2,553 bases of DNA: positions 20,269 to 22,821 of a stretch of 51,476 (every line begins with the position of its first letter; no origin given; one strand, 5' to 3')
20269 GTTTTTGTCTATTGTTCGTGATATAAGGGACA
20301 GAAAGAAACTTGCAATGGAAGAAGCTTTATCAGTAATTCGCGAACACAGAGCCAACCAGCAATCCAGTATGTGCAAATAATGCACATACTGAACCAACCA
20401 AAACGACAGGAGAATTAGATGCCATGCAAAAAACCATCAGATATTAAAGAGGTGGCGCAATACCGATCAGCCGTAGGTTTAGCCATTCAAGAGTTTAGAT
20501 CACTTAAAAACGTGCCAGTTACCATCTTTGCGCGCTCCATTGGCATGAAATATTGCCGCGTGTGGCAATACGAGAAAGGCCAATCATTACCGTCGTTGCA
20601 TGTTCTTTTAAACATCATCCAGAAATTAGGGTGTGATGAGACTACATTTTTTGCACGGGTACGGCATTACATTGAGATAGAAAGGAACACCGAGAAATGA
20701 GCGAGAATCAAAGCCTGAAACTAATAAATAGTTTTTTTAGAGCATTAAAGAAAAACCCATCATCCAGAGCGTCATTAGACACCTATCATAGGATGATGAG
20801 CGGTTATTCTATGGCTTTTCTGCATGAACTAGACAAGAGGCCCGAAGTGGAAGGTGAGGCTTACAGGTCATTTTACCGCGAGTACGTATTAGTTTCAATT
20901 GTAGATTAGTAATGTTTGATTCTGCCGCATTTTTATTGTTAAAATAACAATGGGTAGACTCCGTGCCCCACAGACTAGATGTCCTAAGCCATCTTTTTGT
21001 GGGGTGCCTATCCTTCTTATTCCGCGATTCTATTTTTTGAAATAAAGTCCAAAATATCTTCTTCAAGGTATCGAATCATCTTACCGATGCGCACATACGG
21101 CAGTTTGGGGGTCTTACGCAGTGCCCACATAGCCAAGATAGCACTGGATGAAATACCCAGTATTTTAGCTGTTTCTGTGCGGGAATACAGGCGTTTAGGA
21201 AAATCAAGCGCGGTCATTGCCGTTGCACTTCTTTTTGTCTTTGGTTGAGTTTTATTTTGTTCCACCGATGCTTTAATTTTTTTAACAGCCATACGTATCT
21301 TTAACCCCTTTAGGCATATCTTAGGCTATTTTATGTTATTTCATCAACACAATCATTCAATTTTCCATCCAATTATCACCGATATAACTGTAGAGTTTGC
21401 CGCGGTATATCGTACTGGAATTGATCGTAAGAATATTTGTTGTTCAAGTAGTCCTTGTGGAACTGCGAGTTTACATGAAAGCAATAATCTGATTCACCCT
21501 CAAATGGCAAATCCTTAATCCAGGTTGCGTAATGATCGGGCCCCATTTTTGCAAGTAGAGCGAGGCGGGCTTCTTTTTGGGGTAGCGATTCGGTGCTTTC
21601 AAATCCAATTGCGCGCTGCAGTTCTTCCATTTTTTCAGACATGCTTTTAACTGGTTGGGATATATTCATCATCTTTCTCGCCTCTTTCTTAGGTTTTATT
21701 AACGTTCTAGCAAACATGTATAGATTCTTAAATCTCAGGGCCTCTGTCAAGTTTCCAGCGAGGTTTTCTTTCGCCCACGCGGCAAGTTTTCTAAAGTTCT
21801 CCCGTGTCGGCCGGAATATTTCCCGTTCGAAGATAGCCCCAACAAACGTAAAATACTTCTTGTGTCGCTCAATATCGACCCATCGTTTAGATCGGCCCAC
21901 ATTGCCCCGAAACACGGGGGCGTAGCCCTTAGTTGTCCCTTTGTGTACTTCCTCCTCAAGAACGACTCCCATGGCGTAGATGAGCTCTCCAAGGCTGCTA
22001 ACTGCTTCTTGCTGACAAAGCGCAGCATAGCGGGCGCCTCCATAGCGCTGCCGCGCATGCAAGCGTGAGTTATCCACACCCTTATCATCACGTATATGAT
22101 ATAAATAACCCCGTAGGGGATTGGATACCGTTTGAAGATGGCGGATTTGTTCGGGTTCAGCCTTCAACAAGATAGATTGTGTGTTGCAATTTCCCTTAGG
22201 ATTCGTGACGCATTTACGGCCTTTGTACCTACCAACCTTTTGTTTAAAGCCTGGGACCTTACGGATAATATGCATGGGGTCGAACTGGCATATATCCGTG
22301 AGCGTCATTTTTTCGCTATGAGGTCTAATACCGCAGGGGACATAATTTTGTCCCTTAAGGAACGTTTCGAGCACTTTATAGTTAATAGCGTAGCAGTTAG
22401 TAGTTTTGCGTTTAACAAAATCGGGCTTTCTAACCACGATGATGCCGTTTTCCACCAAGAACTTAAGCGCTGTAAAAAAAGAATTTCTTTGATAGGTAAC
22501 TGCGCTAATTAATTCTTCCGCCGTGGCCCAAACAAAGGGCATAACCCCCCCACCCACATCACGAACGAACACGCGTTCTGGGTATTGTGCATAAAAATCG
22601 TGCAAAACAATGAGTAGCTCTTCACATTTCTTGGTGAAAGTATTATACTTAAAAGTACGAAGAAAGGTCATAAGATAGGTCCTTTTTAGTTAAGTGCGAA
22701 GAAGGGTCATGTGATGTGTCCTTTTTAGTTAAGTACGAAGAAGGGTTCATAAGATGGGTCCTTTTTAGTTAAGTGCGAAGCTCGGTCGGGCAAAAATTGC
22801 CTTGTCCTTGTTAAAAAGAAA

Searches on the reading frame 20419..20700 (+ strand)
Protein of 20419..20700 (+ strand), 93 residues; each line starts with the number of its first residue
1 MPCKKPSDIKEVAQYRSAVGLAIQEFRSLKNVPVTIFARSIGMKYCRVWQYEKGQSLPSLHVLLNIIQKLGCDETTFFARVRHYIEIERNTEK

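Call 72: search_protein_families(library=phrogs, proteins=[window:20419-20700:+], max_evalue=0.001)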
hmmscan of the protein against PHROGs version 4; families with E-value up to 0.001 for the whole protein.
window:20419-20700:+ (93 aa): 1 family
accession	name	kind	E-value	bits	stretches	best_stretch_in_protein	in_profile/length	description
phrog_2439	-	transcription regulation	0.00019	21.4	1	20-84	9-73/367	transcriptional regulator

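Call 83: search_protein_families(library=ncbifam, proteins=[window:20419-20700:+], max_evalue=0.01)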
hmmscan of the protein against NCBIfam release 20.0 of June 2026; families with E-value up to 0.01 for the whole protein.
window:20419-20700:+ (93 aa): 2 families
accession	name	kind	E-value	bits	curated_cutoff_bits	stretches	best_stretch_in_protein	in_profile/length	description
NF052239.1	antitox_spr1629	equivalog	0.00033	19.8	335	1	19-83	3-66/377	spr1629 family repressor/antitoxin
NF041951.1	phage_RstR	subfamily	0.0015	18.8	80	1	22-70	6-54/108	RstR family transcriptional repressor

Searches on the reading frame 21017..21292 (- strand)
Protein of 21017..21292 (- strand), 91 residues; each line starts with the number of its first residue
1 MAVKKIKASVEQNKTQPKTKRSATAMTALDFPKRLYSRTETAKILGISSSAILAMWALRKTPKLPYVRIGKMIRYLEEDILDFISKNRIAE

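Call 72: search_protein_families(library=phrogs, proteins=[window:21017-21292:-], max_evalue=0.001)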
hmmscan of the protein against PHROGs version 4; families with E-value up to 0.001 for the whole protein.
window:21017-21292:- (91 aa): 5 families
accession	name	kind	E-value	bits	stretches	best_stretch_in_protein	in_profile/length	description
phrog_66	-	integration and excision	2.2e-06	28.6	1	14-88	71-144/412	excisionase and transcriptional regulator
phrog_597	-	DNA, RNA and nucleotide metabolism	3.1e-05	25.1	1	10-84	87-161/200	DNA binding protein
phrog_668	-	DNA, RNA and nucleotide metabolism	9.6e-05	23.1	1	4-88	29-114/181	HTH DNA binding protein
phrog_4745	-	DNA, RNA and nucleotide metabolism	0.00025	21.8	1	7-88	6-88/107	DNA binding protein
phrog_15534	-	DNA, RNA and nucleotide metabolism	0.00095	20.7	0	26-87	34-91/93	HTH DNA binding protein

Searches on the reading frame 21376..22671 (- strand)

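Call 10: search_protein_families(library=pfam, proteins=[window:21376-22671:-], max_evalue=0.001)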
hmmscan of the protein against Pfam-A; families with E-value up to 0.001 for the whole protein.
window:21376-22671:- (431 aa): 1 family
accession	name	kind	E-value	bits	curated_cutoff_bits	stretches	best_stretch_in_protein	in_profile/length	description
PF11638.13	DnaA_N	-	6.4e-05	23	24.6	1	369-414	8-56/65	DnaA N-terminal domain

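Call 72: search_protein_families(library=phrogs, proteins=[window:21376-22671:-], max_evalue=0.001)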
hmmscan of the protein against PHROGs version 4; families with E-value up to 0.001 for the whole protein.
window:21376-22671:- (431 aa): 0 families
